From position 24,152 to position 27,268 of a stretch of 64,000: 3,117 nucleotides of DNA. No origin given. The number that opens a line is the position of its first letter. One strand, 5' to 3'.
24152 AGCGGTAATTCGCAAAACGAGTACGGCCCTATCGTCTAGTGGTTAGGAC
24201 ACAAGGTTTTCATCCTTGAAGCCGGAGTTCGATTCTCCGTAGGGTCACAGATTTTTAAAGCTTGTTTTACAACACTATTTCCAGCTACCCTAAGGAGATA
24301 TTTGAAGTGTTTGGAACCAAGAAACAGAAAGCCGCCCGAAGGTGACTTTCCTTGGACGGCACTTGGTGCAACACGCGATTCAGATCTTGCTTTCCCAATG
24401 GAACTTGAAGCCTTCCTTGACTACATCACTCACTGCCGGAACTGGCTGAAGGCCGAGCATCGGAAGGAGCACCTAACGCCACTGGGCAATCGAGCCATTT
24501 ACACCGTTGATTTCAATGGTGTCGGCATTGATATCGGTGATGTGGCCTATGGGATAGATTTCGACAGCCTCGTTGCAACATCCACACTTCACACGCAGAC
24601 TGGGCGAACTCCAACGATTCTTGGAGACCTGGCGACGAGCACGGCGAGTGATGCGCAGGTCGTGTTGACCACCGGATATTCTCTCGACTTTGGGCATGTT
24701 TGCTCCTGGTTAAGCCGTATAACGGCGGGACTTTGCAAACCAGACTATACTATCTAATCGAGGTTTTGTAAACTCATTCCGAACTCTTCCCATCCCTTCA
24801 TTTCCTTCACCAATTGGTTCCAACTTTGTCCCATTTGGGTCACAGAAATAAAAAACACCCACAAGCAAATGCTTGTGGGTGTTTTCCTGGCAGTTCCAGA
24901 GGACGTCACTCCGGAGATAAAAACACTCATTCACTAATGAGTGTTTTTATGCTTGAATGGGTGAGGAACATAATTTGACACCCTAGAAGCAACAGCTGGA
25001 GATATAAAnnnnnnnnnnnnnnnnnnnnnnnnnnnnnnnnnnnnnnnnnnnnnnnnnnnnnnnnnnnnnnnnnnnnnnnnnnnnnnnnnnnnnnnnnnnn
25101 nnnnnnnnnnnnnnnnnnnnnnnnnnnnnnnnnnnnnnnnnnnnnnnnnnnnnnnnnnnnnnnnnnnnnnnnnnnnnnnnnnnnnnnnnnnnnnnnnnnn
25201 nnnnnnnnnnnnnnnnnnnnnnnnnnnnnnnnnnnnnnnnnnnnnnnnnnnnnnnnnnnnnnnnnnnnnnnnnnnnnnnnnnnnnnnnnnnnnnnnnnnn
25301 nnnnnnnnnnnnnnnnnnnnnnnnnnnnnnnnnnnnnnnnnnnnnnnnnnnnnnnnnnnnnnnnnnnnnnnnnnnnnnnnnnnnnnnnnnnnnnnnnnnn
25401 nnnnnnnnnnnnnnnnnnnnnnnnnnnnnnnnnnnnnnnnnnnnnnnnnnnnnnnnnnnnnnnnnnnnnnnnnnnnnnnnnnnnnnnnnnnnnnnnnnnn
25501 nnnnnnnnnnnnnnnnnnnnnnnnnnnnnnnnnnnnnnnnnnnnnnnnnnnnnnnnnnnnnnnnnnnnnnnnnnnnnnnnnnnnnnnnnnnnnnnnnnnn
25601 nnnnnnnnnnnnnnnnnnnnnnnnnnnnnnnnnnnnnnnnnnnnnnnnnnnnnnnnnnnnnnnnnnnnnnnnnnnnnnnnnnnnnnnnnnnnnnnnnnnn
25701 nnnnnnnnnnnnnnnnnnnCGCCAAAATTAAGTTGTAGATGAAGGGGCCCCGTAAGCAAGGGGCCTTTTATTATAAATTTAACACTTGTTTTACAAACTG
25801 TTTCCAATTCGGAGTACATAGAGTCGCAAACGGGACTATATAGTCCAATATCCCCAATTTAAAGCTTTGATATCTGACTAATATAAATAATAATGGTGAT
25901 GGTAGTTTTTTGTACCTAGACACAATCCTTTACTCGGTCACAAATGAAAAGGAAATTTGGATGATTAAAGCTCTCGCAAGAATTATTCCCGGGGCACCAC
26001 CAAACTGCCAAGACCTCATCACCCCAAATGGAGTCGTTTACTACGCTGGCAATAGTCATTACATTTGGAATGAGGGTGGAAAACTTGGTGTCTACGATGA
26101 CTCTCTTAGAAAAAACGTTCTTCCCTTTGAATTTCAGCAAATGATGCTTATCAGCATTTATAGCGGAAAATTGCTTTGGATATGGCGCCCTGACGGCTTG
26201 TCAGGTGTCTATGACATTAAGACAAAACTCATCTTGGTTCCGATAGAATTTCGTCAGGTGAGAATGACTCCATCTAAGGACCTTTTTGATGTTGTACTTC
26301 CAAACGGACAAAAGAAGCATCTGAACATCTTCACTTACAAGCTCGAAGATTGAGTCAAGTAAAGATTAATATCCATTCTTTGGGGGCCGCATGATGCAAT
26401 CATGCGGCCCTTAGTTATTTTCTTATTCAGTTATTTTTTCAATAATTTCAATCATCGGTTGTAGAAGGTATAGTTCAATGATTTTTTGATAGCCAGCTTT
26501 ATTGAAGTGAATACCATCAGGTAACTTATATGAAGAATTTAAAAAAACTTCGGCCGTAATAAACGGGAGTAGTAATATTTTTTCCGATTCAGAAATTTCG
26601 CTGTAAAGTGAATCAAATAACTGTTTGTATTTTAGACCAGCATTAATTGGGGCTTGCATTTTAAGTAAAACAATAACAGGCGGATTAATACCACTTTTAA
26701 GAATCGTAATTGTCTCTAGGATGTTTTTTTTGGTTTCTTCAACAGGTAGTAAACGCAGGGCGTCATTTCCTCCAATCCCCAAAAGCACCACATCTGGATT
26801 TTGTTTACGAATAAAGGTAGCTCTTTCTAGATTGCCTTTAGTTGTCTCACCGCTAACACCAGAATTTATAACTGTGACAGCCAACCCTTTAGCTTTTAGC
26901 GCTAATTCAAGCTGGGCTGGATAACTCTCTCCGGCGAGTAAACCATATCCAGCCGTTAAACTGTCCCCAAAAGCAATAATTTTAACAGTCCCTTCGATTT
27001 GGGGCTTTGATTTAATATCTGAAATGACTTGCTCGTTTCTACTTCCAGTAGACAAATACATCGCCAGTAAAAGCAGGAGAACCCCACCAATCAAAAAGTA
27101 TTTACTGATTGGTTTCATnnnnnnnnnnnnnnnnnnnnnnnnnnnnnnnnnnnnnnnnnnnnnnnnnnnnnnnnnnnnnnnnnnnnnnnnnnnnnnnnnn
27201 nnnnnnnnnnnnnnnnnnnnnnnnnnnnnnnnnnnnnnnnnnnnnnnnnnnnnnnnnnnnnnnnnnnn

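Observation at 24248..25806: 1.5-kb GC-elevated segment next to tRNA-Glu bounded by ~22-bp direct repeats: candidate integrated islet carrying a PlsC-like acyltransferase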

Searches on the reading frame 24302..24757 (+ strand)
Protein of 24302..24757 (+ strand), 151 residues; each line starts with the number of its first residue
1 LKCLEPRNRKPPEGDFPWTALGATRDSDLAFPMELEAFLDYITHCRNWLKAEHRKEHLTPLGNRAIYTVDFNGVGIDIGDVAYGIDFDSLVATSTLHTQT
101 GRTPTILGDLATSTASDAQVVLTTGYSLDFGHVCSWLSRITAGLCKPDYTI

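Call 9: search_protein_families(library=pfam, proteins=[window:24302-24757:+], max_evalue=0.01)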
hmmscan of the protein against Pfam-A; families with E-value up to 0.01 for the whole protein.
window:24302-24757:+ (151 aa): 0 families

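Call 48: find_homologous_proteins(query=window:24302-24757:+, max_evalue=0.01)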
Query window:24302-24757:+: 257 candidates shared short words with the query, none scored E <= 0.01.
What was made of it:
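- Checked: The 151-aa plus-strand ORF has no homologue (call 48).
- Tried and rejected: No homologue among 5.8 billion proteins (call 48) and no Pfam family (call 9).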

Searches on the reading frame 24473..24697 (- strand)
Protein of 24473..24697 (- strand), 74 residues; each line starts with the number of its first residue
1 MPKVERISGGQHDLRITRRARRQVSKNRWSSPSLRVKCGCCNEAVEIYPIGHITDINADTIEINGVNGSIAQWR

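Call 54: search_protein_representatives(protein=window:24473-24697:-)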
Query: 74 residues. Proteins with E-value up to 0.001 (for the whole library): 75; up to 1e-10: 8; up to 1e-30: 1. The best 75 are listed.
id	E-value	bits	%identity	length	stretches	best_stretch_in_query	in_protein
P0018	2.9e-44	163.9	100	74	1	1-74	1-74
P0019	5.5e-14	67.9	55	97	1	1-74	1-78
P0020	1.3e-12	63.5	56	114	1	1-74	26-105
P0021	1.3e-12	63.5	53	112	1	1-74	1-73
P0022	6.5e-12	61.3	46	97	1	1-74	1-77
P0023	1.2e-11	60.5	89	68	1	40-74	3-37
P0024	1.4e-11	60.2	53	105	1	1-74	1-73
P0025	2.5e-11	59.5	53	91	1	1-74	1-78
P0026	1.4e-10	57.0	50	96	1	1-74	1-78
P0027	1.9e-10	56.6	49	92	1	1-74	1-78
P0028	3.1e-10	56.0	47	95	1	2-74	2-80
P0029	4.3e-10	55.5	47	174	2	1-73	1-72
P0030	1.0e-09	54.3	51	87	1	4-74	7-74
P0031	1.3e-09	54.0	51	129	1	1-74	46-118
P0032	5.6e-09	52.0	56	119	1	14-74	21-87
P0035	2.0e-08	50.2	34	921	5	16-67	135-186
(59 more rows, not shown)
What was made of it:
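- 24377..24697 (-): Small-protein gene of the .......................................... family, broken by an in-frame TAG at 24473-24475. 75 representative homologues with E<=1e-3 (call 54).
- Checked: The real gene is on the minus strand (24697->24377) and has 75 representative homologues (call 54).
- Tried and rejected: Rejected in favour of the minus-strand gene (call 54).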

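Call 58: find_encoding_contigs(protein=P0023, flank=8000, max_places=5)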
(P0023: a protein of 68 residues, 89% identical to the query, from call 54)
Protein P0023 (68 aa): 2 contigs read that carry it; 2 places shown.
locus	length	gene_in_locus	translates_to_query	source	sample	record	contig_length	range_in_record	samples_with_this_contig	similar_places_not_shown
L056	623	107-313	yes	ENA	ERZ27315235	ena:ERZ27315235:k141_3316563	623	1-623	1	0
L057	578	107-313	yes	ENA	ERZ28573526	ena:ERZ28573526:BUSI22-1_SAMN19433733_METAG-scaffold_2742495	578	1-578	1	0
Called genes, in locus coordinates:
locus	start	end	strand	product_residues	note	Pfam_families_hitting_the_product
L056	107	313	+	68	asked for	-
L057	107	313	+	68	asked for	-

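Call 60: search_protein_families(library=pfam, proteins=[P0019, P0021, P0022, P0029, P0035], max_evalue=0.1)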
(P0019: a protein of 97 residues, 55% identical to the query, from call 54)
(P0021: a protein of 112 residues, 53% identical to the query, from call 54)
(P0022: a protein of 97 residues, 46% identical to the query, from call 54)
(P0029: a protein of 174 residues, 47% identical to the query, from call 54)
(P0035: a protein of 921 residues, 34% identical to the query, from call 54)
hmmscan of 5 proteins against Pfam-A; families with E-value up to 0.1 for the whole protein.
P0019 (97 aa): 0 families

P0021 (112 aa): 0 families

P0022 (97 aa): 0 families

P0029 (174 aa): 0 families

P0035 (921 aa): 15 families
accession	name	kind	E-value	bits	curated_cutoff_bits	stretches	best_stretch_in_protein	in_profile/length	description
PF00989.32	PAS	-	9.3e-94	309.6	22.6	7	28-135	5-113/113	PAS fold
PF13426.13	PAS_9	-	1.9e-91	301.5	27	7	35-137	2-103/103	PAS domain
PF08448.16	PAS_4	-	7.1e-78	258.4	23.1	7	30-140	1-110/110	PAS fold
PF08447.18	PAS_3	-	1.4e-39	134.7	25.6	4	47-130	2-87/89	PAS fold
PF13188.13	PAS_8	-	1.4e-37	126.8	21.8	6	28-81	5-55/65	PAS domain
PF24820.1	Diguanyl_cycl_sensor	-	3.9e-36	123.7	28.1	5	758-836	1-78/109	Diguanylate cyclase-like sensor domain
PF15286.11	Bcl-2_3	-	4.4e-09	37.5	25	1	545-632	30-114/126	Apoptosis regulator M11, B cell 2 leukaemia/lymphoma like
PF14598.12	PAS_11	-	1.8e-07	31.5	25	0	40-104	8-71/109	PAS domain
PF07345.16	ATPaseInh_sub_z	-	4.4e-06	27.5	25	0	247-278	30-61/102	ATPase inhibitor subunit zeta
PF08845.15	SymE_toxin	-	1.7e-05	25.2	29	0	567-584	34-51/54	Toxin SymE, type I toxin-antitoxin system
PF10704.14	DUF2508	-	0.00084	19.9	22.5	0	493-520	22-49/71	Protein of unknown function (DUF2508)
PF13596.12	PAS_10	-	0.0017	19.4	22.1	1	45-136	20-106/106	PAS domain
PF10957.13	Spore_Cse60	-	0.037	14.6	20.7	0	346-372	28-54/60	Sporulation protein Cse60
PF16410.10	DUF5018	-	0.051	12.9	38.2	0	152-210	166-224/352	Domain of unknown function (DUF5018)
PF08670.17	MEKHLA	-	0.067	13.5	23.7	0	34-110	37-115/143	MEKHLA domain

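Call 63: search_protein_families(library=ncbifam, proteins=[P0019, P0022], max_evalue=0.01)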
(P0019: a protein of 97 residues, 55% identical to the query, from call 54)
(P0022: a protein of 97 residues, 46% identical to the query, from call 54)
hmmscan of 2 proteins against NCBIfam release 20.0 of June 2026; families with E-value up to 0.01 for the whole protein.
P0019 (97 aa): 0 families

P0022 (97 aa): 0 families
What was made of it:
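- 24377..24697 (-): No Pfam or NCBIfam family (calls 60, 63).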

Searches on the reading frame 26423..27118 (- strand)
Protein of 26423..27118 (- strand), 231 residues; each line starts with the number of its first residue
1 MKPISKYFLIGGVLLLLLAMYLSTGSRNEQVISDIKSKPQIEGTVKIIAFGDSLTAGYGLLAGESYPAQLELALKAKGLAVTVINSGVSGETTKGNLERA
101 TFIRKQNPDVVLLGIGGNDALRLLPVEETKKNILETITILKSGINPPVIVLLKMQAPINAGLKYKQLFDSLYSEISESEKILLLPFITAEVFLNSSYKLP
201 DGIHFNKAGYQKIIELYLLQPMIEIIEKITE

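Call 9: search_protein_families(library=pfam, proteins=[window:26423-27118:-], max_evalue=0.01)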
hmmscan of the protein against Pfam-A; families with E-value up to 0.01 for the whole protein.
window:26423-27118:- (231 aa): 4 families
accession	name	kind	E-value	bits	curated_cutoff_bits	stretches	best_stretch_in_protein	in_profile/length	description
PF13472.12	Lipase_GDSL_2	-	1.5e-22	81.4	32.9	1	49-211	1-177/178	GDSL-like Lipase/Acylhydrolase family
PF00657.28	Lipase_GDSL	-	1.2e-17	65.2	23.6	1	47-215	1-206/208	GDSL-like Lipase/Acylhydrolase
PF25182.1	NonGDSL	-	4.6e-06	26.5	80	1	33-142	16-129/220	Non-GDSL lipase-like family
PF04311.20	DUF459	-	0.00027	20.8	27.2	0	47-127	2-76/197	Protein of unknown function (DUF459)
